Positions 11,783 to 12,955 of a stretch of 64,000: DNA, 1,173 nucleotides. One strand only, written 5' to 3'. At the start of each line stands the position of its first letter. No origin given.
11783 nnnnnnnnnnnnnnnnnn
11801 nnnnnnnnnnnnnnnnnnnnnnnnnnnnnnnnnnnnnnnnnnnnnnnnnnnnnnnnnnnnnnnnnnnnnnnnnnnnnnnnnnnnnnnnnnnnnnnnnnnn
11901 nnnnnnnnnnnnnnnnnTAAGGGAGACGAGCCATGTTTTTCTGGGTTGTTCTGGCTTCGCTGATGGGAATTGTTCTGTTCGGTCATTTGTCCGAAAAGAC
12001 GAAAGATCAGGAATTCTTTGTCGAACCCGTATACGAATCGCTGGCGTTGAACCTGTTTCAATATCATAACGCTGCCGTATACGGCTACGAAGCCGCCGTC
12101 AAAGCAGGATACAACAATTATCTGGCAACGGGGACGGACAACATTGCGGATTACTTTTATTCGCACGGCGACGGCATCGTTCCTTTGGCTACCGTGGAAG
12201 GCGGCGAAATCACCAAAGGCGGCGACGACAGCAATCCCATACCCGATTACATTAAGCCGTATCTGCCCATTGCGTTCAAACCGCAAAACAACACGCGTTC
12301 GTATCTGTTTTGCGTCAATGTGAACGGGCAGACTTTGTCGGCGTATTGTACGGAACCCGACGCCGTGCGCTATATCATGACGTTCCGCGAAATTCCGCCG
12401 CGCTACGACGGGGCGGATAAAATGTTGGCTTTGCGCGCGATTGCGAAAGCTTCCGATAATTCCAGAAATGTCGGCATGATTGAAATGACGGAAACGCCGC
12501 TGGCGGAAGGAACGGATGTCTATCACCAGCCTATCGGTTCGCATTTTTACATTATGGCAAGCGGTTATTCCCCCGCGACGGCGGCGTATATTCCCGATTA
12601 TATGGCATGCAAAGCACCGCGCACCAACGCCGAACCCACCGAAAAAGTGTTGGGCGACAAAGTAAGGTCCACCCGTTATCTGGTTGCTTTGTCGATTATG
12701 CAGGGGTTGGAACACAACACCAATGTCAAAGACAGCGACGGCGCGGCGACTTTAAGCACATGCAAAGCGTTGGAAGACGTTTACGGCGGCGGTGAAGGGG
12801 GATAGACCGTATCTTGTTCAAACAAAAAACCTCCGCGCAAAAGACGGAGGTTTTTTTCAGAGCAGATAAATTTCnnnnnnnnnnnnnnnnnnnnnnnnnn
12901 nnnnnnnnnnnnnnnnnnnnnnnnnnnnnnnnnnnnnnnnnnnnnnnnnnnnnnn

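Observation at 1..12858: Type IVb (Tcp/Bfp/R64-thin-pilus-like) pilus assembly cluster in core chromosomal context, with no major pilin or prepilin peptidase visible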

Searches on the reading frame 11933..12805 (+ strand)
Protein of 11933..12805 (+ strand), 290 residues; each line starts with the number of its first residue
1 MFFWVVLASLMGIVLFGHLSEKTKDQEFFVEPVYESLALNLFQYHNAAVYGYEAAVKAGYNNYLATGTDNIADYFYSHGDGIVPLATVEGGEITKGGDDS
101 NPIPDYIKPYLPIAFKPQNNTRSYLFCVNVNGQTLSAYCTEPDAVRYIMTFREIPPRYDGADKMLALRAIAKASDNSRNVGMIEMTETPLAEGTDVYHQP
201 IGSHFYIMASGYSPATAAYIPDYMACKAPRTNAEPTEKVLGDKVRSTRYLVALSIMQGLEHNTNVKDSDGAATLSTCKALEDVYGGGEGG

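Call 5: search_protein_families(library=pfam, proteins=[window:11933-12805:+], max_evalue=0.1)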
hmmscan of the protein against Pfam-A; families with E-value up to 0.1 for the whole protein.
window:11933-12805:+ (290 aa): 0 families

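Call 6: search_protein_families(library=ncbifam, proteins=[window:11933-12805:+], max_evalue=0.1)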
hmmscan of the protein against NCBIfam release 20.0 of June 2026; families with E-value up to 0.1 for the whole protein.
window:11933-12805:+ (290 aa): 0 families

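Call 37: search_protein_families(library=ncbifam, proteins=[window:11933-12805:+], max_evalue=1)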
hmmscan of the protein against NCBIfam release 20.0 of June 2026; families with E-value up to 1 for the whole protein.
window:11933-12805:+ (290 aa): 0 families

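Call 50: find_homologous_proteins(query=window:11933-12805:+, max_evalue=0.001)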
Query window:11933-12805:+ (290 aa): 24 proteins with E <= 0.001 among 1380 candidates.
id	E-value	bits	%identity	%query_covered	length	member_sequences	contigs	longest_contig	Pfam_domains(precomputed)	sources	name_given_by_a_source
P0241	3.4e-194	662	100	100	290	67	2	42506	-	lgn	-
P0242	1.5e-192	656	99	100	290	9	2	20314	-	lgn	-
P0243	6.8e-163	559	87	99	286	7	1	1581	-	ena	-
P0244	2.5e-157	541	83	100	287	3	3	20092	-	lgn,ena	-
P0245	6.1e-151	520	79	100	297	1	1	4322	-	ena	-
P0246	1.2e-124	433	68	99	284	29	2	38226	-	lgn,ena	-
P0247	3.1e-84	301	54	93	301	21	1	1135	-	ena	-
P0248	2.1e-75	272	48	99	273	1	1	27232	-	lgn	-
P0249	4.1e-74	268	49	92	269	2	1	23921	-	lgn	-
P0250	1.4e-72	262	47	92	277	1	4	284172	-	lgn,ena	-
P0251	1.8e-69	252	48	97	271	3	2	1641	-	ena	-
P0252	1.6e-66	243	45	97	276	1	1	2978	-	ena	-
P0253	1.2e-64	237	46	95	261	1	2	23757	-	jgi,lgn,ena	-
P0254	1.6e-64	236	44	93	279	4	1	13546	-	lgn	-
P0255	8.9e-63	230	43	95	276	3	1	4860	-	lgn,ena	-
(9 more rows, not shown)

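Call 61: predict_structure(alignment_id=A3)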
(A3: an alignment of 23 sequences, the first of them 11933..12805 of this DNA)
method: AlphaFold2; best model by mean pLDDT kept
length: 290 residues; sequences in the alignment: 23
mean_pLDDT: 82.3   pTM: 0.81
mean pLDDT of the five models: 82.3, 81.7, 81.7, 80.0, 78.9
residues with pLDDT >= 90: 112; 70-90: 122; 50-70: 38; < 50: 18
segments of 3 or more residues with pLDDT < 50: 17-24, 270-273, 285-290
pLDDT, mean of each block of 10 residues (from residue 1): 64 53 55 88 96 96 94 90 93 90 96 90 93 79 92 82 82 87 88 80 89 76 90 84 87 90 72 62 48
secondary structure, 60 per line:
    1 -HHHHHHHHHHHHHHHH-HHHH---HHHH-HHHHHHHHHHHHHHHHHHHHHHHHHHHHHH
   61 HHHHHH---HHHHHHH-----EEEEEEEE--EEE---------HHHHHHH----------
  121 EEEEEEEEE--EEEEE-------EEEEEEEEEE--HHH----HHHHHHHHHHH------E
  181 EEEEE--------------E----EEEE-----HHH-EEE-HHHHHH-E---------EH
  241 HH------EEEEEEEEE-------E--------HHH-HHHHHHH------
elements in order: H2-17 H19-22 H26-29 H31-66 H70-76 E82-89 E92-94 H104-110 E121-129 E132-136 E144-153 H163-173 E180-185 E205-208 E218-220 H222-227 E249-257 H278-284
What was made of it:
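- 11933..12805 (+): g8: partner with a pilin/PilM-like fold and an uncleaved N-terminal hydrophobic helix (MFFW...). AF2 pLDDT 82, pTM 0.81 (call 61).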

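Call 64: fold_search(model_id=the predicted structure, library=pdb)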
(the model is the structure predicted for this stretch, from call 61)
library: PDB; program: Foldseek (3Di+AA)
matches with E <= 10: 291; with E <= 0.001: 0
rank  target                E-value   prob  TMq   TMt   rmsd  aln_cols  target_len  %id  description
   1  4qs4                  3.2e-01  0.10  0.23  0.16  11.9       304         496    9  Crystal Structure of CofB from Enterotoxigenic Escherichia coli (released 2015-06-03)
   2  7ybk_A                3.8e-01  0.04  0.12  0.04  17.4       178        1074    9  SARS-CoV-2 B.1.620 variant spike (open state) (released 2023-09-06)
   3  6cam                  3.8e-01  0.03  0.15  0.12  23.2       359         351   10  Glucan Binding Protein C of Streptococcus mutans Mediates both Sucrose-Independent and Sucrose-Dependent Adherence (released 2018-05-09)
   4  6xey_B                7.2e-01  0.03  0.12  0.05  16.9       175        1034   11  Cryo-EM structure of the SARS-CoV-2 spike glycoprotein bound to Fab 2-4 (released 2020-07-22)
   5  6aqh_D                8.1e-01  0.03  0.12  0.09  14.9       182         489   14  Crystal Structure of Lysyl-tRNA Synthetase from Mycobacterium thermoresistibile complexed with L-lysine and Cladospori (released 2017-08-30)
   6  7vhq_E                8.6e-01  0.03  0.12  0.13  17.7       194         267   12  Structural insights into the membrane microdomain organization by SPFH family proteins (released 2022-01-19)
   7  6ezd_C                9.7e-01  0.03  0.17  0.18  17.3       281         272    7  Pyrrolysyl-tRNA synthetase from Canditatus Methanomethylophilus alvus (MmaPylRS) (released 2018-12-12)
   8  6aqh_A                9.7e-01  0.02  0.11  0.08  15.0       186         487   14  Crystal Structure of Lysyl-tRNA Synthetase from Mycobacterium thermoresistibile complexed with L-lysine and Cladospori (released 2017-08-30)
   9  9lp0_C                9.7e-01  0.02  0.11  0.05  16.9       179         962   11  Cryo-EM structure of SARS-CoV-2 KP.3.1.1 spike glycoprotein in complex with F61R2-780 Fab (released 2026-01-28)
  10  7qh8                  1.0e+00  0.03  0.12  0.08  15.4       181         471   13  CRYSTAL STRUCTURE OF LYSYL-TRNA SYNTHETASE FROM Mycobacterium tuberculosis COMPLEXED WITH L-LYSINE (released 2022-10-19)
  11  9css_C                1.0e+00  0.02  0.11  0.04  17.5       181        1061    8  Cryo-EM structure of SARS-CoV-2 spike protein Ecto-domain with internal tag, 1UP RBD conformation (released 2025-03-05)
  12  8dqj_D                1.1e+00  0.04  0.16  0.17  10.6       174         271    7  Crystal structure of pyrrolysyl-tRNA synthetase from Methanomethylophilus alvus engineered for acridone amino acid (AS (released 2022-12-07)
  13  2cvo_D                1.2e+00  0.03  0.15  0.13  12.7       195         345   10  Crystal structure of putative N-acetyl-gamma-glutamyl-phosphate reductase (AK071544) from rice (Oryza sativa) (released 2005-12-06)
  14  7knb_A                1.2e+00  0.02  0.12  0.05  17.7       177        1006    8  Cryo-EM structure of single ACE2-bound SARS-CoV-2 trimer spike at pH 7.4 (released 2020-12-09)
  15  7wbh_A                1.2e+00  0.02  0.11  0.04  17.5       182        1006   11  overall structure of hu33 and spike (released 2022-10-26)
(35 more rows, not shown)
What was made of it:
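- Closest known: TcpB and CofB minor pilins of TCP and CFA/III. Same: CofB was the top, non-significant, Foldseek hit for g8 (call 64).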

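Call 72: search_solved_structures(query=A3, max_evalue=10, show_alignments=1)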
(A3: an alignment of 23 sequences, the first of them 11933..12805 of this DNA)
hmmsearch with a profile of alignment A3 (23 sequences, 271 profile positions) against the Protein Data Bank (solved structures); distinct sequences matched with E-value up to 10: 0.
